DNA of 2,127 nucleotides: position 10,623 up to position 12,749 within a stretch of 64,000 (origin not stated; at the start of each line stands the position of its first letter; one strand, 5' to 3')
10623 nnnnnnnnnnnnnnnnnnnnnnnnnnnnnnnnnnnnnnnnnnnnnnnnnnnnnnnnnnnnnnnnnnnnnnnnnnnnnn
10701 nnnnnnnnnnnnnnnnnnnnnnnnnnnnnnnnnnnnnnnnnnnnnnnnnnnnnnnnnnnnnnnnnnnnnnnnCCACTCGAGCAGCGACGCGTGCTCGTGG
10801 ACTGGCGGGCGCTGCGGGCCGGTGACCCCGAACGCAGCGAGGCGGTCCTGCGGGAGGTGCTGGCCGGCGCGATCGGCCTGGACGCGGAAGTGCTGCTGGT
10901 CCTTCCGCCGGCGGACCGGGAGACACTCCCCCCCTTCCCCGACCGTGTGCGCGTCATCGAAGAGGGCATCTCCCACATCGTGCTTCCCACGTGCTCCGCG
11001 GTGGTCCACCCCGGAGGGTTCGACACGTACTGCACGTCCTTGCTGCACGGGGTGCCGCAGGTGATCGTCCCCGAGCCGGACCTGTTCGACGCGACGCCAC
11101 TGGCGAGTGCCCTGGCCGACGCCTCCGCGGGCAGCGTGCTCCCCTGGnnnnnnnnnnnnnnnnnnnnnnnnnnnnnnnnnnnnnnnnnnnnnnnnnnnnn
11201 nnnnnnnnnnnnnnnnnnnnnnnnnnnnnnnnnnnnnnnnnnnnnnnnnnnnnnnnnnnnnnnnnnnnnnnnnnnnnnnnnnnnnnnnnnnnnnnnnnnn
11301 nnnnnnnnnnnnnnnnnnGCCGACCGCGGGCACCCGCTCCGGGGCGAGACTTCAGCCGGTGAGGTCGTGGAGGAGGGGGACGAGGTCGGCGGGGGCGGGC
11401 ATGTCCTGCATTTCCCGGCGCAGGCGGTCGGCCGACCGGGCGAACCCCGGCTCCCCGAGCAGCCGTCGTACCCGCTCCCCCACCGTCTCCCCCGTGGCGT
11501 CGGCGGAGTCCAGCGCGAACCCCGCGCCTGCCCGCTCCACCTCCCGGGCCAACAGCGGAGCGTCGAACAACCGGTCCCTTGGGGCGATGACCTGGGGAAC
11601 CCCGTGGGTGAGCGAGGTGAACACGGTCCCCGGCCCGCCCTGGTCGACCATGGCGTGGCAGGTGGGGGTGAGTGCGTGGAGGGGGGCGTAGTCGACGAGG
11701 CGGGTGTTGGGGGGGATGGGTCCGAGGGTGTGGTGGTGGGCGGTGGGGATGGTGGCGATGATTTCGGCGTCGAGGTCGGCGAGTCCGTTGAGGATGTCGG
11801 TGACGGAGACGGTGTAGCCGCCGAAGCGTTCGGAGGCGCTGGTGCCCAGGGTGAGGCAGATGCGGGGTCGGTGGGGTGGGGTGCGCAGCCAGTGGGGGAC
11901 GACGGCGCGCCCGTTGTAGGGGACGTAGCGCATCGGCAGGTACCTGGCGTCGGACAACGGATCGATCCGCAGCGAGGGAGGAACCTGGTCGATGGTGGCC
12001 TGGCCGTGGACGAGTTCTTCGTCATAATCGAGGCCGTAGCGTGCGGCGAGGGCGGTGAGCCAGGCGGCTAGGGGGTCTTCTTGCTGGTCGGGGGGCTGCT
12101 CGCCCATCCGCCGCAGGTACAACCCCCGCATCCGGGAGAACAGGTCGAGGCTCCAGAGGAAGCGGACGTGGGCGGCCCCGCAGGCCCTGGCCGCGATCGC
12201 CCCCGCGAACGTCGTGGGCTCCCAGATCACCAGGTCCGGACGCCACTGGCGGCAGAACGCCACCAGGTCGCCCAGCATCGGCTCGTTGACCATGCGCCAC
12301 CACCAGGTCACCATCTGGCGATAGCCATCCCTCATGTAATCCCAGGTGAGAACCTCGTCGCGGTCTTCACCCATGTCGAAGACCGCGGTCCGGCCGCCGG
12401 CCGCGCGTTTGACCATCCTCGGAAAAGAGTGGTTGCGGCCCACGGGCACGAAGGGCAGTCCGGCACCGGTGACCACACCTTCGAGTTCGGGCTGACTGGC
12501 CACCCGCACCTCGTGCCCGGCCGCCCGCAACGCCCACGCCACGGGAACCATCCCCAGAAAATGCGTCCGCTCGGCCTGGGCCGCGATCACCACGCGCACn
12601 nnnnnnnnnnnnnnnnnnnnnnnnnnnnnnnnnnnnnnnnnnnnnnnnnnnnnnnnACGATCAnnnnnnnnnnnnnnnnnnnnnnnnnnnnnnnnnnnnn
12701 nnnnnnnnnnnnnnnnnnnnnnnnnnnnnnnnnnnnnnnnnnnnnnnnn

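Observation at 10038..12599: Convergent pair of paralogous antibiotic-type GT1 glycosyltransferases without an auxiliary activator gene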

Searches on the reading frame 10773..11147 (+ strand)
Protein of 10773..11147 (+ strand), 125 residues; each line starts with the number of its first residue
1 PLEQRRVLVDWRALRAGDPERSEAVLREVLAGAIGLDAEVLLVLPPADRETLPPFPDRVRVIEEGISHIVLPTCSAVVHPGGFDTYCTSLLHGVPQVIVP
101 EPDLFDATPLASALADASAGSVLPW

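Call 33: find_related_loci(query=A1, collection=genome_contigs, flank=10000)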
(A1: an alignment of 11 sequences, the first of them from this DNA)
Query A1 (125 aa) in genome_contigs; peptide patterns used: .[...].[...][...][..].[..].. (x = any residue, [..] = any of these).
66 stretches matched a pattern; 11 encode a relative of the query (tblastn E <= 1e-3); 11 distinct loci.
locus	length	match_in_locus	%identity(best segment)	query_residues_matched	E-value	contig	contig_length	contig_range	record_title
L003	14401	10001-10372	58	1-124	2e-32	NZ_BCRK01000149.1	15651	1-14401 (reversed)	Nocardiopsis trehalosi NBRC 14201, whole genome shotgun sequence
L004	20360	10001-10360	49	5-123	2e-28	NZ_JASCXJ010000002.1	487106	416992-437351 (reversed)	Nocardiopsis sp. ATB16-24 ATB16-24.00002, whole genome shotgun sequence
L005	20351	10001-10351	43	5-123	4e-25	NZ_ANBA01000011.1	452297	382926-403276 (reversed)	Nocardiopsis ganjiahuensis DSM 45031 contig_11, whole genome shotgun sequence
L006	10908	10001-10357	36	3-123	5e-21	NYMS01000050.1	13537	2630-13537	Glycomyces fuscus strain TRM 49117 Scaf50, whole genome shotgun sequence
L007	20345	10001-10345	38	3-119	8e-21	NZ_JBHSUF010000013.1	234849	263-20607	Nocardiopsis tropica strain JCM 10877 GCM70026985_21, whole genome shotgun sequence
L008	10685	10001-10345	37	3-119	2e-20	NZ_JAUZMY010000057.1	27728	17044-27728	Nocardiopsis codii strain CT-R113 NODE_57_length_27728_cov_29.770563, whole genome shotgun sequence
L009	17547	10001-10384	38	1-123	8e-19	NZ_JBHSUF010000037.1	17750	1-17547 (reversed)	Nocardiopsis tropica strain JCM 10877 GCM70026985_71, whole genome shotgun sequence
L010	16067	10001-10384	38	1-123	1e-18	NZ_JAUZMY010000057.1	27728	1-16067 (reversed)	Nocardiopsis codii strain CT-R113 NODE_57_length_27728_cov_29.770563, whole genome shotgun sequence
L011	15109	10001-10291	43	26-124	9e-16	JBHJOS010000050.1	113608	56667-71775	MAG: Kineosporiaceae bacterium isolate al_S3C726_1 S3Ck119_669718, whole genome shotgun sequence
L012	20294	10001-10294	33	23-123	3e-12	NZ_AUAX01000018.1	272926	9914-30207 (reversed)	Hamadaea tsunoensis DSM 44101 G401DRAFT_scaffold00016.16_C, whole genome shotgun sequence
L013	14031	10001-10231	47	24-100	1e-12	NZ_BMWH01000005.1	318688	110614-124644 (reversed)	Streptomyces echinoruber strain JCM 5016 sequence005, whole genome shotgun sequence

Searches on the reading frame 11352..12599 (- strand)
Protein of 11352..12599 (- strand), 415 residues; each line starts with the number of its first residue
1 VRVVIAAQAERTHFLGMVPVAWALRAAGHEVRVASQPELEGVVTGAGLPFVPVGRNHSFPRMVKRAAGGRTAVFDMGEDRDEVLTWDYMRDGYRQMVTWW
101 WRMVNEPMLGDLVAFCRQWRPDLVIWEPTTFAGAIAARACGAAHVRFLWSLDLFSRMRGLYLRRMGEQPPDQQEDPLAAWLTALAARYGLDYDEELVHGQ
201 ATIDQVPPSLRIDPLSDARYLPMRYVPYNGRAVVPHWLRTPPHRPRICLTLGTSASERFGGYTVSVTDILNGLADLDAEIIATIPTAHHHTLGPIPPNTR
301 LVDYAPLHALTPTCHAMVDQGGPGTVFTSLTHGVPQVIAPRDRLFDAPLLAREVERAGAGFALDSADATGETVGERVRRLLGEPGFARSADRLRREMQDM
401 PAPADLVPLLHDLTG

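Call 9: search_protein_families(library=pfam, proteins=[window:11352-12599:-])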
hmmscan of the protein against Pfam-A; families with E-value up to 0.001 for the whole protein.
window:11352-12599:- (415 aa): 3 families
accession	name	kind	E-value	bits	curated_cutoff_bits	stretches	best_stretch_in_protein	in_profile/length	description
PF21036.3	EryCIII-like_N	-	2.2e-65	220.8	27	1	22-252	1-216/216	Erythromycin biosynthesis protein CIII-like, N-terminal domain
PF06722.18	EryCIII-like_C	-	3.8e-33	114.9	31.7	1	269-412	3-144/145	Erythromycin biosynthesis protein CIII-like, C-terminal domain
PF00201.24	UDPGT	-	3.5e-06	26.5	19.5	1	269-401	297-426/499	UDP-glucoronosyl and UDP-glucosyl transferase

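Call 12: search_solved_structures(query=window:11352-12599:-, show_alignments=2)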
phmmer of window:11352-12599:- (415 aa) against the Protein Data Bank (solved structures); distinct sequences matched with E-value up to 0.001: 26.
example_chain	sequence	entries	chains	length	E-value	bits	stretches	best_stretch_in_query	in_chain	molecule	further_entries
7yp3_A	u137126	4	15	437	4.7e-104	351.7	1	1-414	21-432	Glycosyltransferase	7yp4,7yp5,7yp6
2yjn_A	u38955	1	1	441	4.1e-96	325.5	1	1-413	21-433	GLYCOSYLTRANSFERASE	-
3wad_A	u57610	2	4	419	3e-93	316.1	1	1-407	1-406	Glycosyltransferase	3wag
4ldp_A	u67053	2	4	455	5.9e-87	295.3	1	1-413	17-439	NDP-forosamyltransferase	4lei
4g2t_A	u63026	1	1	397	8.8e-42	146.5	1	1-411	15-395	SsfS6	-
4fzr_A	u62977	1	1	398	8.9e-42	146.5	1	1-411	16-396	SsfS6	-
4amb_A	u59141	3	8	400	1.1e-41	146.1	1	3-411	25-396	SNOGD | GLYCOSYL TRANSFERASE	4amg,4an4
3d0q_A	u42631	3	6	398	4.5e-36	127.7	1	1-408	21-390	Protein CalG3 | CalG3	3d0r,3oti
3tsa_A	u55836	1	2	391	2.5e-35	125.2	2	200-411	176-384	NDP-rhamnosyltransferase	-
3uyk_A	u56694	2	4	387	3.3e-35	124.8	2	200-411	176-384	NDP-rhamnosyltransferase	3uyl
9ke1_A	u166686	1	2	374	2.4e-29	105.6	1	2-413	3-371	Rhamnosyltransferase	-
9ke2_A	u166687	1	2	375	3.6e-29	105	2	202-409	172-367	Rhamnosyltransferase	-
2p6p_A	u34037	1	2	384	6.4e-29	104.1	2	201-413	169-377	Glycosyl transferase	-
3otg_A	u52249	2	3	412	7.2e-29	104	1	1-411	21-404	CalG1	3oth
4rie_A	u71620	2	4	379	1.8e-26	96.1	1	2-413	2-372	Glycosyl transferase homolog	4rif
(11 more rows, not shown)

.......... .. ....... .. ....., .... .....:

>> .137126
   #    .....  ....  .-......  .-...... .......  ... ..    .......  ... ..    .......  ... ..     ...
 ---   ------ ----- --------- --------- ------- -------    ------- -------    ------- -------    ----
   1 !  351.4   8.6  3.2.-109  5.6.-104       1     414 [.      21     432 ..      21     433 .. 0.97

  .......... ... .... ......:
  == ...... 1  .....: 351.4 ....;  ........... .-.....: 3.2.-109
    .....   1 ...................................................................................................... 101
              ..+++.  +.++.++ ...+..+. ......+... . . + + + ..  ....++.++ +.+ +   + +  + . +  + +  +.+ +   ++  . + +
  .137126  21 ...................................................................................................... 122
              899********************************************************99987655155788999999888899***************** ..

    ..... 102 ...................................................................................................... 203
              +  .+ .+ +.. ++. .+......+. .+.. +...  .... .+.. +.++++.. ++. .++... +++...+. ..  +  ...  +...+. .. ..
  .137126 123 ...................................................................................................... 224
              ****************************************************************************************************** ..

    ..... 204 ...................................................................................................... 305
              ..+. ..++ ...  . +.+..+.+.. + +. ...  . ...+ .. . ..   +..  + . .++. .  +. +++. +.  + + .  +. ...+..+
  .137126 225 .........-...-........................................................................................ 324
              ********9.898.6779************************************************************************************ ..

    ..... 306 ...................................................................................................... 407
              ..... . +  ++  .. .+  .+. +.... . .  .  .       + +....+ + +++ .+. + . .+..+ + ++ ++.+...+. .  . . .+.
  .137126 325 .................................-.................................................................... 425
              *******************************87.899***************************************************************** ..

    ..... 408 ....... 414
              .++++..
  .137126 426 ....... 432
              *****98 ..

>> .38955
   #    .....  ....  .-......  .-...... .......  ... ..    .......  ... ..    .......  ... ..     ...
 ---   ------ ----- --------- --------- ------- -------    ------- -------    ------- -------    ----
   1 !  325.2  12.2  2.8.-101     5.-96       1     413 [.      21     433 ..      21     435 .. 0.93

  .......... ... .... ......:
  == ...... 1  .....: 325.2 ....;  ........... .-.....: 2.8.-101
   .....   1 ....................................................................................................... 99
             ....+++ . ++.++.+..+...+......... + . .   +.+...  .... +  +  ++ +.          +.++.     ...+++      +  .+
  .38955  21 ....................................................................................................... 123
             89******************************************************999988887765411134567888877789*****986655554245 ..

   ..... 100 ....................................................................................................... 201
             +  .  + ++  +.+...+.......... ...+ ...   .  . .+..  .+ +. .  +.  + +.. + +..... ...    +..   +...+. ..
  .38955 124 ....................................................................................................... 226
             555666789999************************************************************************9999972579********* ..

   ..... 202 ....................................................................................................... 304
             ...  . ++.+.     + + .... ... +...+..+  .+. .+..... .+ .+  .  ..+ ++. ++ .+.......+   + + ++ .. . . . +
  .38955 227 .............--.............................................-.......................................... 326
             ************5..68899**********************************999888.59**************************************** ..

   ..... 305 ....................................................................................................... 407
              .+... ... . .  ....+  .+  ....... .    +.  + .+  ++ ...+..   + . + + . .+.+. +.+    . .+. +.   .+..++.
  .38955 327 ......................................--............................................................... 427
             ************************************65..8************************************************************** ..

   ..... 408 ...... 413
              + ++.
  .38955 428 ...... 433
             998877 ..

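Call 14: search_protein_families(library=ncbifam, proteins=[window:11352-12599:-])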
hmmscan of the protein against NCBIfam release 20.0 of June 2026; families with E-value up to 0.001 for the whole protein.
window:11352-12599:- (415 aa): 5 families
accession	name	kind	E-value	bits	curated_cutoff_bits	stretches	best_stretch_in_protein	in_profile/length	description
TIGR04516.1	glycosyl_450act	subfamily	4e-153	510.4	440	1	1-414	1-414/418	activator-dependent family glycosyltransferase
TIGR01426.2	MGT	subfamily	1.2e-14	54.1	260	1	236-398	218-375/393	macrolide family glycosyltransferase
NF033129.1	macro_glyco_Mgt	subfamily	0.0003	19.9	700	0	248-399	230-377/393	macrolide-inactivating glycosyltransferase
NF000354.1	glycotrans_Rgt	equivalog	0.00063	18.9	800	0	309-363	301-353/411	rifamycin-inactivating glycosyltransferase Rgt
NF000362.1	self_GT_OleI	exception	0.00069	18.9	700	1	231-399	242-405/424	OleI family self-immunity macrolide glycosyltransferase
